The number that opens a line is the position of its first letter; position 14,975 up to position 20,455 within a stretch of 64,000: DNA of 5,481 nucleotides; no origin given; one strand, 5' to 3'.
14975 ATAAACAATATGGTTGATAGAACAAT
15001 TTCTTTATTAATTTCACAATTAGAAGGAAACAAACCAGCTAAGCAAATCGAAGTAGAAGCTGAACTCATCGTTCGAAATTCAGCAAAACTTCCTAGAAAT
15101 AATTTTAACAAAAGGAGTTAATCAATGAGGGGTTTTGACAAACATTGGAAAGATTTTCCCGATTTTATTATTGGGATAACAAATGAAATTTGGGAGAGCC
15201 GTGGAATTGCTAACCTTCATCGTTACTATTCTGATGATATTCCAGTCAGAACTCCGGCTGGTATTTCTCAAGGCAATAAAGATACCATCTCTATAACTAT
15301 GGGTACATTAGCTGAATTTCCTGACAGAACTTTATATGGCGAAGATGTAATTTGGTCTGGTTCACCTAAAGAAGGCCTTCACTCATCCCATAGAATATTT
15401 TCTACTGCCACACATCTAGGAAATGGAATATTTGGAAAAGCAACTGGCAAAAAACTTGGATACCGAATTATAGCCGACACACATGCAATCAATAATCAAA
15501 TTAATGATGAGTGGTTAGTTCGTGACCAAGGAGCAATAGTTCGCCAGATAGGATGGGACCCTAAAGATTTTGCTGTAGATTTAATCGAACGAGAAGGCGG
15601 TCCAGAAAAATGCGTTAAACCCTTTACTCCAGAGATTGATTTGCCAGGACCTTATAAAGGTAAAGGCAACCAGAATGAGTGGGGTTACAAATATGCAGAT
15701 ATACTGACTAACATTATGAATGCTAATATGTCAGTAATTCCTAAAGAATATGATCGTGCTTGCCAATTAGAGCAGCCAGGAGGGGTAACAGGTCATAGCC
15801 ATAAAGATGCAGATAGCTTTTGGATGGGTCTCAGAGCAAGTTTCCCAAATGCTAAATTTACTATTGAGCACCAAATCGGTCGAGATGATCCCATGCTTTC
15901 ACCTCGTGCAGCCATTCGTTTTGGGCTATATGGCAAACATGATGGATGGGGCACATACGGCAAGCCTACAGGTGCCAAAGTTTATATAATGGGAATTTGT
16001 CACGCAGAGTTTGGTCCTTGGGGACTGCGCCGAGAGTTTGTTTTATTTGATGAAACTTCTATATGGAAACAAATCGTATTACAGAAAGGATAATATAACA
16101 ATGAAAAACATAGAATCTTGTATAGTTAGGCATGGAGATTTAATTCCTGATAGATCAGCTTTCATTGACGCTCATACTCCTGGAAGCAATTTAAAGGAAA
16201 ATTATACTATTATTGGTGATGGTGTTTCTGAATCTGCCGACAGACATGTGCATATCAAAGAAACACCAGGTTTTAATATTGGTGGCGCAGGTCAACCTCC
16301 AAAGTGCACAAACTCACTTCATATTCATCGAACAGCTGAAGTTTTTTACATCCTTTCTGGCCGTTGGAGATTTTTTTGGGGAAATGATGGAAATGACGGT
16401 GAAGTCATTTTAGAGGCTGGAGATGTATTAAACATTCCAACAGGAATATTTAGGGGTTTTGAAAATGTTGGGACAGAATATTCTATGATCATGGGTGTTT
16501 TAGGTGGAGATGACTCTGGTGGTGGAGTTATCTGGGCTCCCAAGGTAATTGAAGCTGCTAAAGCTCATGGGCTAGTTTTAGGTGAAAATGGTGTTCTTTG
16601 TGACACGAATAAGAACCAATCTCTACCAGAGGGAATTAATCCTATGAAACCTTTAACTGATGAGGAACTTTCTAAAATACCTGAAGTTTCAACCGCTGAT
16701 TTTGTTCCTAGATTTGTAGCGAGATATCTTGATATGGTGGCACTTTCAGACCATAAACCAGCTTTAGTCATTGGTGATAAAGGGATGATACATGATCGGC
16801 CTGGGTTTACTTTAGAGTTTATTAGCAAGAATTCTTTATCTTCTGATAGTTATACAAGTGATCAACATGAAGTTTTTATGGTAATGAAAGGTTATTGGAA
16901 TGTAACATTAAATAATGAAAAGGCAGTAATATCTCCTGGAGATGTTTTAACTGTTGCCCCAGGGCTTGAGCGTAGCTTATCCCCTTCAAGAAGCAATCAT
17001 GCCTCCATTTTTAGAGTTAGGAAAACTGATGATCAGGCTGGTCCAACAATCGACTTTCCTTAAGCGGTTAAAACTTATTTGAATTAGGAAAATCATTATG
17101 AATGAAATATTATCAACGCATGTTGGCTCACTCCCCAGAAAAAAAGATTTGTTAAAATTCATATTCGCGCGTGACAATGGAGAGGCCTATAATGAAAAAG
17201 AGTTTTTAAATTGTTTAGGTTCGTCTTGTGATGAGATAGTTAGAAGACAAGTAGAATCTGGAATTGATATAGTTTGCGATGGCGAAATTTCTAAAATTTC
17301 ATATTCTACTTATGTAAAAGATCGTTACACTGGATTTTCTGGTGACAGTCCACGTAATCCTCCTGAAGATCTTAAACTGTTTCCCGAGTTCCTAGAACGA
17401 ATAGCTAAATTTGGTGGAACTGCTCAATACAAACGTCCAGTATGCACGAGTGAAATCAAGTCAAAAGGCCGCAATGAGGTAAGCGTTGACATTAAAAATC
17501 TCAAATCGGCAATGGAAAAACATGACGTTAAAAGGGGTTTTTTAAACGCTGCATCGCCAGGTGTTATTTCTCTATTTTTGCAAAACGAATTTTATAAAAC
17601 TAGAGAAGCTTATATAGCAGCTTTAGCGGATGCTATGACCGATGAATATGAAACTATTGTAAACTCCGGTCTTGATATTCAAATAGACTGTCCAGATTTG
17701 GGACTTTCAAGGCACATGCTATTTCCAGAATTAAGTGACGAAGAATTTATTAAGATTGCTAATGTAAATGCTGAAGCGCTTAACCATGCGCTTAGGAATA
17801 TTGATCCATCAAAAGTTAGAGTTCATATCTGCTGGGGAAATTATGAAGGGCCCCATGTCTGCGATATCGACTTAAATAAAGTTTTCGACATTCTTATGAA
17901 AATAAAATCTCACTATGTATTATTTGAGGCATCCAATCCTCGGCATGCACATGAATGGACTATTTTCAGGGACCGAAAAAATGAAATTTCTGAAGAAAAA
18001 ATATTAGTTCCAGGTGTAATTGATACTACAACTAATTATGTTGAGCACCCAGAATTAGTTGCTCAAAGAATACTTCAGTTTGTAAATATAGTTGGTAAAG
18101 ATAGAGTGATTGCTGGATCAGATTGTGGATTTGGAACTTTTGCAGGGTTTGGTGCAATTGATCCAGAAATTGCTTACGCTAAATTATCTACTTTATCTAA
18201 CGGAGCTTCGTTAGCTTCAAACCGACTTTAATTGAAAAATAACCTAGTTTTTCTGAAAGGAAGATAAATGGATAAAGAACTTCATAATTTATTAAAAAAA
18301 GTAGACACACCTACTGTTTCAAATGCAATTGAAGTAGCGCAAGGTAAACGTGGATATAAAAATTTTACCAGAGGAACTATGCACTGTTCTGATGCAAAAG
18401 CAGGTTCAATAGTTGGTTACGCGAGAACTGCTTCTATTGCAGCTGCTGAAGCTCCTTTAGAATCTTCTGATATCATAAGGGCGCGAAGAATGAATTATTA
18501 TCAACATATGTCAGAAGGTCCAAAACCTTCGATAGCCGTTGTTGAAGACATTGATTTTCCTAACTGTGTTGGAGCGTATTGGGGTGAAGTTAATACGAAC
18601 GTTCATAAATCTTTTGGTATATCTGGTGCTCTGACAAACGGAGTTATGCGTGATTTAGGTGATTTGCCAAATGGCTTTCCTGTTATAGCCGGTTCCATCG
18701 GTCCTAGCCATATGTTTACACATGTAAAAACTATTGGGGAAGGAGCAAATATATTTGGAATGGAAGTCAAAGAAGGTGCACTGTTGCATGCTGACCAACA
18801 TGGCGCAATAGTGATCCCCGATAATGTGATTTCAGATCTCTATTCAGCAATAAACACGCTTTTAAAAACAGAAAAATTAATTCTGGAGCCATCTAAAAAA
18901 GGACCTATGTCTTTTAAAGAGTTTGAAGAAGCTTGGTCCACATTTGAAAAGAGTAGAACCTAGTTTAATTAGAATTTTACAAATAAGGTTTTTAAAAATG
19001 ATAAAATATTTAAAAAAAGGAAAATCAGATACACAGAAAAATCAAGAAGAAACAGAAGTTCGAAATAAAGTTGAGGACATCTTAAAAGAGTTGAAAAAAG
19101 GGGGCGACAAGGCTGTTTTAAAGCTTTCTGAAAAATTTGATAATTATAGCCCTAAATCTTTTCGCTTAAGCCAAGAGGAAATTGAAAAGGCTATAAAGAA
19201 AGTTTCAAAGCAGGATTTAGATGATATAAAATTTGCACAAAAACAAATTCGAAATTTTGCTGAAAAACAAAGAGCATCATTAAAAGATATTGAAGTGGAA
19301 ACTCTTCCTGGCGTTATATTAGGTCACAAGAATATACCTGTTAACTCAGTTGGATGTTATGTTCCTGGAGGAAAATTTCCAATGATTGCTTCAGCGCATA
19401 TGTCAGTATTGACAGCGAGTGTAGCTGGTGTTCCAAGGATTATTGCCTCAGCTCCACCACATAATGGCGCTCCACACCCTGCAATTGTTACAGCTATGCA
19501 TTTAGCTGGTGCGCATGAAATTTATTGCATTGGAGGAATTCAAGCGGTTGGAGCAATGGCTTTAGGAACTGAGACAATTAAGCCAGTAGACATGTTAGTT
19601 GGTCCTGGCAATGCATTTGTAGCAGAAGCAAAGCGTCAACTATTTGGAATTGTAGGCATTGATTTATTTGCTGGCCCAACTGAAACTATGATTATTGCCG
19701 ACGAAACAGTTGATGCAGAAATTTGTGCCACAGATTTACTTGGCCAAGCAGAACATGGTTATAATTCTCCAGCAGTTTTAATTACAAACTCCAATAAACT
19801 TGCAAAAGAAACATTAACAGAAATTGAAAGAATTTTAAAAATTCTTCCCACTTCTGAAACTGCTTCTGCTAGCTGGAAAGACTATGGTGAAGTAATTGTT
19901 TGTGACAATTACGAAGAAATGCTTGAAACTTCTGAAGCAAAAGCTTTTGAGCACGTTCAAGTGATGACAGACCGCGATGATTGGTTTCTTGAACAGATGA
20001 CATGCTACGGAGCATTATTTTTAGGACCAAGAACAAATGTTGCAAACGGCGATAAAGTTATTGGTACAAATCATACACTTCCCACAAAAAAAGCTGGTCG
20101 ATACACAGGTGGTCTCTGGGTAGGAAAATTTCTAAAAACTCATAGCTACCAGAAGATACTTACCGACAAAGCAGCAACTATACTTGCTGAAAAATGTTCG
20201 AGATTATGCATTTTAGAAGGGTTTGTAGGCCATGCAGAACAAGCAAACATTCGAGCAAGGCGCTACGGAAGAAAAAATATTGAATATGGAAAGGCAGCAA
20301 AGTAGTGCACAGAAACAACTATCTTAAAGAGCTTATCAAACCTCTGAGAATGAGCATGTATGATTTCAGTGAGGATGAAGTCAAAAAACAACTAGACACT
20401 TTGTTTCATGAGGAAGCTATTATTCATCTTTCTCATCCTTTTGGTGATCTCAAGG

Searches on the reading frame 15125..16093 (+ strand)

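Call 91: search_protein_families(library=pfam, proteins=[window:15125-16093:+], max_evalue=0.00001)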
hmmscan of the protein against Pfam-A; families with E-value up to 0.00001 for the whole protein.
window:15125-16093:+ (322 aa): 1 family
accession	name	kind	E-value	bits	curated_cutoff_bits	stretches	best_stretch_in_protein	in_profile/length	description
PF07366.18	SnoaL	-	2.1e-11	44.1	28.4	1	18-142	6-126/126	SnoaL-like polyketide cyclase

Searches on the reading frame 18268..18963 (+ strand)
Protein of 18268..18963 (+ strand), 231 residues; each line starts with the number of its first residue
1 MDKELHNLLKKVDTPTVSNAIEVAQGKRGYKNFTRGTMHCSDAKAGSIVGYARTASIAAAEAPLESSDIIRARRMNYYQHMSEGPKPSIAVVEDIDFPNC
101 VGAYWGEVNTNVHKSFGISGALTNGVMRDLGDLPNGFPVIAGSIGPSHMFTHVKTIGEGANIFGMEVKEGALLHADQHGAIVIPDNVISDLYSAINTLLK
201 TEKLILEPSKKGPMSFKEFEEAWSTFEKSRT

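Call 91: search_protein_families(library=pfam, proteins=[window:18268-18963:+], max_evalue=0.00001)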
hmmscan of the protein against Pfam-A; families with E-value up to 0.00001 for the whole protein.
window:18268-18963:+ (231 aa): 1 family
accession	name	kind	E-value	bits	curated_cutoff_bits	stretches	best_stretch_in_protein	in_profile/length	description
PF03737.21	RraA-like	-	4.5e-13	50.1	24.5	1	14-182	1-152/152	Aldolase/RraA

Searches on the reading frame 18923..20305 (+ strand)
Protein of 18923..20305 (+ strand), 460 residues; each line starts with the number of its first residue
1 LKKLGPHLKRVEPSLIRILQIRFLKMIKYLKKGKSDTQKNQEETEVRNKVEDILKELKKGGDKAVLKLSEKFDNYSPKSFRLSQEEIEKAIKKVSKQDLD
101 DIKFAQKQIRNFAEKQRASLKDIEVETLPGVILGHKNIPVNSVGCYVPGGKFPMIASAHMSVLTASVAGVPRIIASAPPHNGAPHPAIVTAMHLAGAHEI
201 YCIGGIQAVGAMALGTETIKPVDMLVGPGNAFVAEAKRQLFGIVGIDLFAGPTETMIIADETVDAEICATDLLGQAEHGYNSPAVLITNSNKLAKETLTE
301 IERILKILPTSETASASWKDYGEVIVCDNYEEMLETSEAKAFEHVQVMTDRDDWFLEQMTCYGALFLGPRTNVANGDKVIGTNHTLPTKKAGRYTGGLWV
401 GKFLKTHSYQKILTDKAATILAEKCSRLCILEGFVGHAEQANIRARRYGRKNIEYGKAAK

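Call 91: search_protein_families(library=pfam, proteins=[window:18923-20305:+], max_evalue=0.00001)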
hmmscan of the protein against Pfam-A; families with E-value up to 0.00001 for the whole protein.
window:18923-20305:+ (460 aa): 1 family
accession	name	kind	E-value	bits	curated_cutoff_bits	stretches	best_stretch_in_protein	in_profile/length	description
PF00815.25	Histidinol_dh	-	1.1e-136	456.6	27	1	38-444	3-410/411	Histidinol dehydrogenase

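Call 106: search_protein_families(library=ncbifam, proteins=[window:18923-20305:+], max_evalue=1e-20)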
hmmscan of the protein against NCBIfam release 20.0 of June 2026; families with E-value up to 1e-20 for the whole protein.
window:18923-20305:+ (460 aa): 2 families
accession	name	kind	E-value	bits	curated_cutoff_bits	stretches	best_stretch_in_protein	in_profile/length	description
TIGR00069.1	hisD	equivalog_domain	2.3e-132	441.9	243.8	1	50-444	1-393/393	histidinol dehydrogenase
NF010343.0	PRK13770.1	equivalog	9.6e-76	255.2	647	1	43-445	18-415/416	histidinol dehydrogenase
